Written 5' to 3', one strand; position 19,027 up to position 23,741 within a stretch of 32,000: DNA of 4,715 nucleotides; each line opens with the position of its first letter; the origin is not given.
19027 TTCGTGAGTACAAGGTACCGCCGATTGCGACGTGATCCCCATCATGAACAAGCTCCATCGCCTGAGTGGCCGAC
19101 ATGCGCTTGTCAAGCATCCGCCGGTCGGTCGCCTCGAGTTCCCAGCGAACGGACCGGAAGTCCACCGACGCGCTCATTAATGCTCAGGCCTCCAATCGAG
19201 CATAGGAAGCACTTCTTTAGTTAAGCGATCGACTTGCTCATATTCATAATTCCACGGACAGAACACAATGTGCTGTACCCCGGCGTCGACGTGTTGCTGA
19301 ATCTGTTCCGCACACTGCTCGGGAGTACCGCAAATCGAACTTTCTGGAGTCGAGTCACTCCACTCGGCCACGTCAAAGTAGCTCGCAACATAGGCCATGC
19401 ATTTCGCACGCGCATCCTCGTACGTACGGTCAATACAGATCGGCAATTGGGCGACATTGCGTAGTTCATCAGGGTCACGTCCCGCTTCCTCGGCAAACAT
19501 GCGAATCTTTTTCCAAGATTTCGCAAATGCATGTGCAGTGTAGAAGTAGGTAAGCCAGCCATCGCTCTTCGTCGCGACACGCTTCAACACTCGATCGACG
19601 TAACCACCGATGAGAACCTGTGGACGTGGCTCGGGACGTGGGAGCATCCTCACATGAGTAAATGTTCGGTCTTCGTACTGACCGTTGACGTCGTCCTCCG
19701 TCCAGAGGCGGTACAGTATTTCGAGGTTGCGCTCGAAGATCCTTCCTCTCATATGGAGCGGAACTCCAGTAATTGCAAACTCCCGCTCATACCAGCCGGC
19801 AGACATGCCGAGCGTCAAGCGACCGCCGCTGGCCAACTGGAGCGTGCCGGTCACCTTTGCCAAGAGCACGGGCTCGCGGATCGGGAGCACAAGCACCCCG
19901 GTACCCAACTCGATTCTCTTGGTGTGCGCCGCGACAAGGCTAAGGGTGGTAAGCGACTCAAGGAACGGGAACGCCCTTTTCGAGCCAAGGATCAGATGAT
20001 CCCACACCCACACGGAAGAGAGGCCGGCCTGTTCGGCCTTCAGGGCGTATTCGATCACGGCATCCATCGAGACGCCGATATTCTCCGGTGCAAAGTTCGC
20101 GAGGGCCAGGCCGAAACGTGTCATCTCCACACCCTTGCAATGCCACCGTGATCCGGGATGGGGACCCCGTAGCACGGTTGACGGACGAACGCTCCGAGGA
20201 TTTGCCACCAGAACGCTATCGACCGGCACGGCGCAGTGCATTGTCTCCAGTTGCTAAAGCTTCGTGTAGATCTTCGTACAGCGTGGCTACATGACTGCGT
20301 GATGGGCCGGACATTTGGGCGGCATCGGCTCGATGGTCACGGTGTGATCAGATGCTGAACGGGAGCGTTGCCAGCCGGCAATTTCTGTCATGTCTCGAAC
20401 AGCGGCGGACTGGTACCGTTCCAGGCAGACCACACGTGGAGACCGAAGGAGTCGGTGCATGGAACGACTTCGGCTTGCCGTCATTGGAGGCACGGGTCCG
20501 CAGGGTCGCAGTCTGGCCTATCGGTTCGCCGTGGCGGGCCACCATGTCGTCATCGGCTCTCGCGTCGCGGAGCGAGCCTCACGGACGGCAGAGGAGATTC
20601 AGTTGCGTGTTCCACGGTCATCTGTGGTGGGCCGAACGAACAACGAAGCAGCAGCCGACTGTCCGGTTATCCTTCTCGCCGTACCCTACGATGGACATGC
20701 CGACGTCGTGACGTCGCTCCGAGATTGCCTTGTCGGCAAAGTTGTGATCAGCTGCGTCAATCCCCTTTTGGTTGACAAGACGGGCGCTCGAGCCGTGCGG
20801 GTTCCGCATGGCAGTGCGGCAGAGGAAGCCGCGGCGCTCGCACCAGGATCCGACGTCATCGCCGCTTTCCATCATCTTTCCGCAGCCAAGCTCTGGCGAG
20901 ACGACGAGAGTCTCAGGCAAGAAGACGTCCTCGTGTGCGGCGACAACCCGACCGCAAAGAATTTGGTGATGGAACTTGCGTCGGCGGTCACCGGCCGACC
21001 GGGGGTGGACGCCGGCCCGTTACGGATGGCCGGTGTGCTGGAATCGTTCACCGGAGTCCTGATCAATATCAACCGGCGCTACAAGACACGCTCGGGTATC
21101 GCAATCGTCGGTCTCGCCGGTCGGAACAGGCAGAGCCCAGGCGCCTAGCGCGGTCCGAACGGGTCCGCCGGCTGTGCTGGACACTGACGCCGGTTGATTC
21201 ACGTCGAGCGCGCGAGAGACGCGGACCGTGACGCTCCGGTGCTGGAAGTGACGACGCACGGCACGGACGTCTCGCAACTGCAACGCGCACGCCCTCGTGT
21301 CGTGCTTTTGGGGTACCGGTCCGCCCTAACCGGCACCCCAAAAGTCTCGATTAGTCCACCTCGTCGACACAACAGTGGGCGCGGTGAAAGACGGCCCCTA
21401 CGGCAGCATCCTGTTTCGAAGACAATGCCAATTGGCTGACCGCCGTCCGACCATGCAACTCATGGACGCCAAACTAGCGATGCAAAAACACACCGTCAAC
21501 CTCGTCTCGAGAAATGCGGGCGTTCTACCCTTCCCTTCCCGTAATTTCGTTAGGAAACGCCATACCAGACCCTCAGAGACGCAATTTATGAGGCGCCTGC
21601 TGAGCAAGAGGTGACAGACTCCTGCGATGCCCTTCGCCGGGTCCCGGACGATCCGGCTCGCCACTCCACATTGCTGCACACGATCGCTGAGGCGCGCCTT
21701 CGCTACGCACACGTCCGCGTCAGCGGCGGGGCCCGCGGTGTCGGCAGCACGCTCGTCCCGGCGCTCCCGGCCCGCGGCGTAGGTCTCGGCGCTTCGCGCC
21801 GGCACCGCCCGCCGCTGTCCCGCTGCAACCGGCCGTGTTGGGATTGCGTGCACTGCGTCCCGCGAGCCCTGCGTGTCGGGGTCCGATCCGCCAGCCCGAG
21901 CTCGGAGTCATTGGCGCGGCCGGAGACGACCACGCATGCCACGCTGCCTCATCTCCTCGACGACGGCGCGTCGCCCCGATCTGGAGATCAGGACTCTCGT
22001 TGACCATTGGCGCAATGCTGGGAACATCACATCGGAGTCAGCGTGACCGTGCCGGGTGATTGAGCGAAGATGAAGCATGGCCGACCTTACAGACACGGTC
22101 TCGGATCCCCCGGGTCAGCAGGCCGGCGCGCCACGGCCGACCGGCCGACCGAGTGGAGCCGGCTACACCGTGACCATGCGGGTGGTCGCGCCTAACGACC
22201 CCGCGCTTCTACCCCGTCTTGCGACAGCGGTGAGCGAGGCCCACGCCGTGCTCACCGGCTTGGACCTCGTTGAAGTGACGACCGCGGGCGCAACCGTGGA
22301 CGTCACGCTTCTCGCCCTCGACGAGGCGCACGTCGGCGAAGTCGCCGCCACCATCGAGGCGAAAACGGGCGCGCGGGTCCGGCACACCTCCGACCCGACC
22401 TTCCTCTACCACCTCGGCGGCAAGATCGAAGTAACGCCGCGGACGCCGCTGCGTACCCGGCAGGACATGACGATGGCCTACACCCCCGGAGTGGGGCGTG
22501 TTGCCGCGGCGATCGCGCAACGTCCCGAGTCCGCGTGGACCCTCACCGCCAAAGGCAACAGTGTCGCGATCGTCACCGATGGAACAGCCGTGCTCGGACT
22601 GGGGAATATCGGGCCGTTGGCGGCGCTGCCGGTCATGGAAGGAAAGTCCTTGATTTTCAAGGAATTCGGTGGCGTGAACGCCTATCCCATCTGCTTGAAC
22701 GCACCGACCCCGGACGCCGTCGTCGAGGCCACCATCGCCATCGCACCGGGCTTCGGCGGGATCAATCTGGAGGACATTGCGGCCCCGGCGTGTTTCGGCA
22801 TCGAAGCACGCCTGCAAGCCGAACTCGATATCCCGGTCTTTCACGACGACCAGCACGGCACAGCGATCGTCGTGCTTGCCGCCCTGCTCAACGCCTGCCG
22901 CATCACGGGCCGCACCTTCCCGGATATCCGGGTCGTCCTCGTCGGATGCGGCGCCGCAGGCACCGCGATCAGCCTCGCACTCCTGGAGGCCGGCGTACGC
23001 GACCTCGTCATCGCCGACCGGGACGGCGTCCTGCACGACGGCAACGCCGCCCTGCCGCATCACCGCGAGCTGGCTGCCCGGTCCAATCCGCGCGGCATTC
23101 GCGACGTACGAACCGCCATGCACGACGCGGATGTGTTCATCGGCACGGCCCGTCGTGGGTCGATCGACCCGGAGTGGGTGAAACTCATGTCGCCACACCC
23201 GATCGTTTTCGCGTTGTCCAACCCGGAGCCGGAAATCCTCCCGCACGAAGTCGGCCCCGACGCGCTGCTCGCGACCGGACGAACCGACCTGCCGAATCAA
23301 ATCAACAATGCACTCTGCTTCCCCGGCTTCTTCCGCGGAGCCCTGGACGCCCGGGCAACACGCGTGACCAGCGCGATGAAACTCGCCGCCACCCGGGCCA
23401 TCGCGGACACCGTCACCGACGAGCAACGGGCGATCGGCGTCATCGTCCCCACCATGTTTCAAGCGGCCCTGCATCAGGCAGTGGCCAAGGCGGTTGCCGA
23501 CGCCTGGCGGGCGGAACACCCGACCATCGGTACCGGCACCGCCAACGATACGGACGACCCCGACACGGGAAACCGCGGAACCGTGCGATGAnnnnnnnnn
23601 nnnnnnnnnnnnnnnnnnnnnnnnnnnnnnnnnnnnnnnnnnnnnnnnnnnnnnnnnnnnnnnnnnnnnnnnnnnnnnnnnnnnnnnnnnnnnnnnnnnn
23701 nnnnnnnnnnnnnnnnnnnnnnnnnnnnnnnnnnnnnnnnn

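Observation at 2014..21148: Seventeen-gene co-directional catabolic supercluster whose enzyme combination I cannot match to any pathway I know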

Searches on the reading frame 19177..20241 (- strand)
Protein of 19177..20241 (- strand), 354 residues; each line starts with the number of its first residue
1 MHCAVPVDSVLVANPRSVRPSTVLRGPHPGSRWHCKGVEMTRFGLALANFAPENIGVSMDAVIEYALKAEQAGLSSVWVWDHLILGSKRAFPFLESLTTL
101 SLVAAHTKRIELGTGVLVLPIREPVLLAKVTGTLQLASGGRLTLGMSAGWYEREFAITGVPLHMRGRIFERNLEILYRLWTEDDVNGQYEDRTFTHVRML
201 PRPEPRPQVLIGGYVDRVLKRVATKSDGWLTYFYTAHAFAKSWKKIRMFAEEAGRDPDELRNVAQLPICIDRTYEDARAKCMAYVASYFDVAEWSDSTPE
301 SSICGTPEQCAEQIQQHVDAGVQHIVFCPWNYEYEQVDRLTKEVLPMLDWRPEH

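Call 6: search_protein_families(library=pfam, proteins=[window:19177-20241:-])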
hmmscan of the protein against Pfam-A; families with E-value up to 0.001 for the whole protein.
window:19177-20241:- (354 aa): 1 family
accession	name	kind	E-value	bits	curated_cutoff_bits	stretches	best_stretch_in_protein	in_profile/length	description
PF00296.26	Bac_luciferase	-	2e-55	188.8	27.9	1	57-324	20-314/314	Luciferase-like monooxygenase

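Call 8: search_protein_families(library=ncbifam, proteins=[window:19177-20241:-], max_evalue=0.00001)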
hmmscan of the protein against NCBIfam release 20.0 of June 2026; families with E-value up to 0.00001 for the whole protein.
window:19177-20241:- (354 aa): 31 families (the best 25 are shown)
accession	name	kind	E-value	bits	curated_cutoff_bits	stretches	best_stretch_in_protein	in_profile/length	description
TIGR03619.1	F420_Rv2161c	subfamily_domain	1.5e-51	175.4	166.9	1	64-327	2-245/247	TIGR03619 family F420-dependent LLM class oxidoreductase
TIGR03560.1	F420_Rv1855c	subfamily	2.4e-34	119.1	231.4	1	58-262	11-224/227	TIGR03560 family F420-dependent LLM class oxidoreductase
TIGR03571.1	lucif_BA3436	subfamily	5.9e-31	107.8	303.9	1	44-253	14-228/304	TIGR03571 family LLM class oxidoreductase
TIGR03857.1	F420_MSMEG_2249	hypoth_equivalog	1.3e-28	100.2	218.4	1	59-296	13-242/329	TIGR03857 family LLM class F420-dependent oxidoreductase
TIGR03621.1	F420_MSMEG_2516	subfamily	3.8e-25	88.6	213.15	1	42-318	2-269/295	TIGR03621 family F420-dependent LLM class oxidoreductase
TIGR03854.1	F420_MSMEG_3544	hypoth_equivalog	8.9e-25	87.6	295.6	1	42-332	1-271/290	TIGR03854 family LLM class F420-dependent oxidoreductase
TIGR03564.1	F420_MSMEG_4879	subfamily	3.3e-23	82.7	234.25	1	63-326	2-264/265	TIGR03564 family F420-dependent LLM class oxidoreductase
TIGR04021.1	LLM_DMSO2_sfnG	equivalog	1.7e-22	80.3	382.95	1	56-272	24-239/350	dimethylsulfone monooxygenase SfnG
TIGR04027.1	LLM_KPN_01858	hypoth_equivalog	2.5e-21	76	412.9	1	62-188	22-146/326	putative FMN-dependent luciferase-like monooxygenase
NF002619.0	PRK02271.1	equivalog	3.5e-21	75.8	276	1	52-286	9-231/329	5,10-methylenetetrahydromethanopterin reductase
TIGR03856.1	F420_MSMEG_2906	subfamily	1e-20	74.4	243.7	1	65-267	21-211/249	LLM class F420-dependent oxidoreductase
TIGR04020.1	seco_metab_LLM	subfamily_domain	2.1e-19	69.9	244.45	1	60-289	19-250/341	MupA/Atu3671 family FMN-dependent luciferase-like monooxygenase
TIGR03555.1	F420_mer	equivalog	2.7e-19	69.8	348.7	1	61-286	13-230/325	5,10-methylenetetrahydromethanopterin reductase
TIGR03557.1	F420_G6P_family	subfamily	1.6e-17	63.7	210.4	1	60-283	13-229/316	TIGR03557 family F420-dependent LLM class oxidoreductase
TIGR04024.1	F420_NP1902A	hypoth_equivalog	5.3e-15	55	345.4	1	58-287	13-234/330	TIGR04024 family LLM class F420-dependent oxidoreductase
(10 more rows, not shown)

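Call 36: search_solved_structures(query=window:19177-20124:-, max_evalue=1e-8)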
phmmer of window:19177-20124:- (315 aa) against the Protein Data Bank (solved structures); distinct sequences matched with E-value up to 1e-8: 18.
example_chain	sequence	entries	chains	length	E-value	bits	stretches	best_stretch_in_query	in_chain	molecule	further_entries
8cbb_A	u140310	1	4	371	6.3e-21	78.2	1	26-255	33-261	Alkanal monooxygenase alpha chain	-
3rao_A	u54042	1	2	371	1.3e-14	57.4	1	4-230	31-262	Putative Luciferase-like Monooxygenase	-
2b81_A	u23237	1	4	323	2.4e-14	56.6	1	19-195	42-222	Luciferase-like monooxygenase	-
8k74_A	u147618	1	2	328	2.1e-13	53.4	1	26-147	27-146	Alkanal monooxygenase alpha chain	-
8qpm_A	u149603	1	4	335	6.2e-12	48.6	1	25-247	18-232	5,10-methylenetetrahydromethanopterin reductase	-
8qpl_A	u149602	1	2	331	6.9e-12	48.5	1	25-247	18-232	5,10-methylenetetrahydromethanopterin reductase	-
8qq8_A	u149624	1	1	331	7e-12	48.4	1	25-247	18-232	5,10-methylenetetrahydromethanopterin reductase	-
1z69_A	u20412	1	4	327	3e-11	46.3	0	23-257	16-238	Coenzyme F420-dependent N(5),N(10)-methylenetetrahydromethanopterin reductase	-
8t0u_A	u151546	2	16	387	5.1e-11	45.6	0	56-195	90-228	FMNH(2)-dependent dimethylsulfone monooxygenase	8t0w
9fp4_A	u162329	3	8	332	5.4e-11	45.5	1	20-240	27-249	F420-dependent hydroxymycolic acid dehydrogenase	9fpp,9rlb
7bip_A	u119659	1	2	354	9.6e-11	44.7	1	29-173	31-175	Luciferase-like monooxygenase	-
6ket_A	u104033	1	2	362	1.1e-09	41.3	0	27-165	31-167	PuwE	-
8vw6_A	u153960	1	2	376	1.4e-09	40.9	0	5-197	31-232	Alkanesulfonate monooxygenase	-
6sgg_AAA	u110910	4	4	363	1.7e-09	40.6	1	54-256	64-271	Pyrimidine monooxygenase RutA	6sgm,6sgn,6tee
6sgl_AAA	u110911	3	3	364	1.7e-09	40.6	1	54-256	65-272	Pyrimidine monooxygenase RutA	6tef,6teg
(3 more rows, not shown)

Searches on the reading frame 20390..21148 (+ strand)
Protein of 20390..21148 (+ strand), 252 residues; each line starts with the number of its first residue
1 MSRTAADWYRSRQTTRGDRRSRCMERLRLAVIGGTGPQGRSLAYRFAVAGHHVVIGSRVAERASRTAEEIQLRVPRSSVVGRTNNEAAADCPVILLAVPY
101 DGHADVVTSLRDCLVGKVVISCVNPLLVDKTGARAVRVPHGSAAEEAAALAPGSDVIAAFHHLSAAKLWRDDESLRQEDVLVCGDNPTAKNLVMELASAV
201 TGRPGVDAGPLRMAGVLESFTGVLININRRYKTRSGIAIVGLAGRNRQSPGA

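Call 6: search_protein_families(library=pfam, proteins=[window:20390-21148:+])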
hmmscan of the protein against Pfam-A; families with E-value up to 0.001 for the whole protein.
window:20390-21148:+ (252 aa): 2 families
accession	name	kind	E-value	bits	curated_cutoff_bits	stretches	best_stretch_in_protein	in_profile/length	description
PF03807.23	F420_oxidored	-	3.1e-18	66.6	21.6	1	28-125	1-94/94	NADP oxidoreductase coenzyme F420-dependent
PF10727.15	Rossmann-like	-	3.8e-05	23.9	23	1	26-112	14-94/131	Rossmann-like domain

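Call 8: search_protein_families(library=ncbifam, proteins=[window:20390-21148:+], max_evalue=0.00001)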
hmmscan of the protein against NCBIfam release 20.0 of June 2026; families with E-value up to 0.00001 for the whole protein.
window:20390-21148:+ (252 aa): 2 families
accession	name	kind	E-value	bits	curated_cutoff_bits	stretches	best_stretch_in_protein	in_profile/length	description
TIGR01915.1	npdG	equivalog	2.2e-59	201.1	149.8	1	27-237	1-218/220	NADPH-dependent F420 reductase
NF006409.0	PRK08655.1-3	equivalog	3.8e-06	26.7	310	1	28-110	2-77/290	prephenate dehydrogenase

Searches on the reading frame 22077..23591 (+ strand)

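Call 59: search_protein_families(library=ncbifam, proteins=[window:22077-23591:+], max_evalue=1e-15)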
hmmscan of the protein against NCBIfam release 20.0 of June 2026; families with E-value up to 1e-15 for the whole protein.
window:22077-23591:+ (504 aa): 3 families
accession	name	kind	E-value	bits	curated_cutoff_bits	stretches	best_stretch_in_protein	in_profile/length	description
NF009501.0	PRK12861.1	subfamily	8.4e-100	334.9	1178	1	111-453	17-363/764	NADP-dependent malic enzyme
NF010052.0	PRK13529.1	subfamily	4e-29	101.7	326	1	229-478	244-532/564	oxaloacetate-decarboxylating malate dehydrogenase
NF041582.1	malolactic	exception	4.1e-18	65.3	850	0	251-476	247-509/536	malolactic enzyme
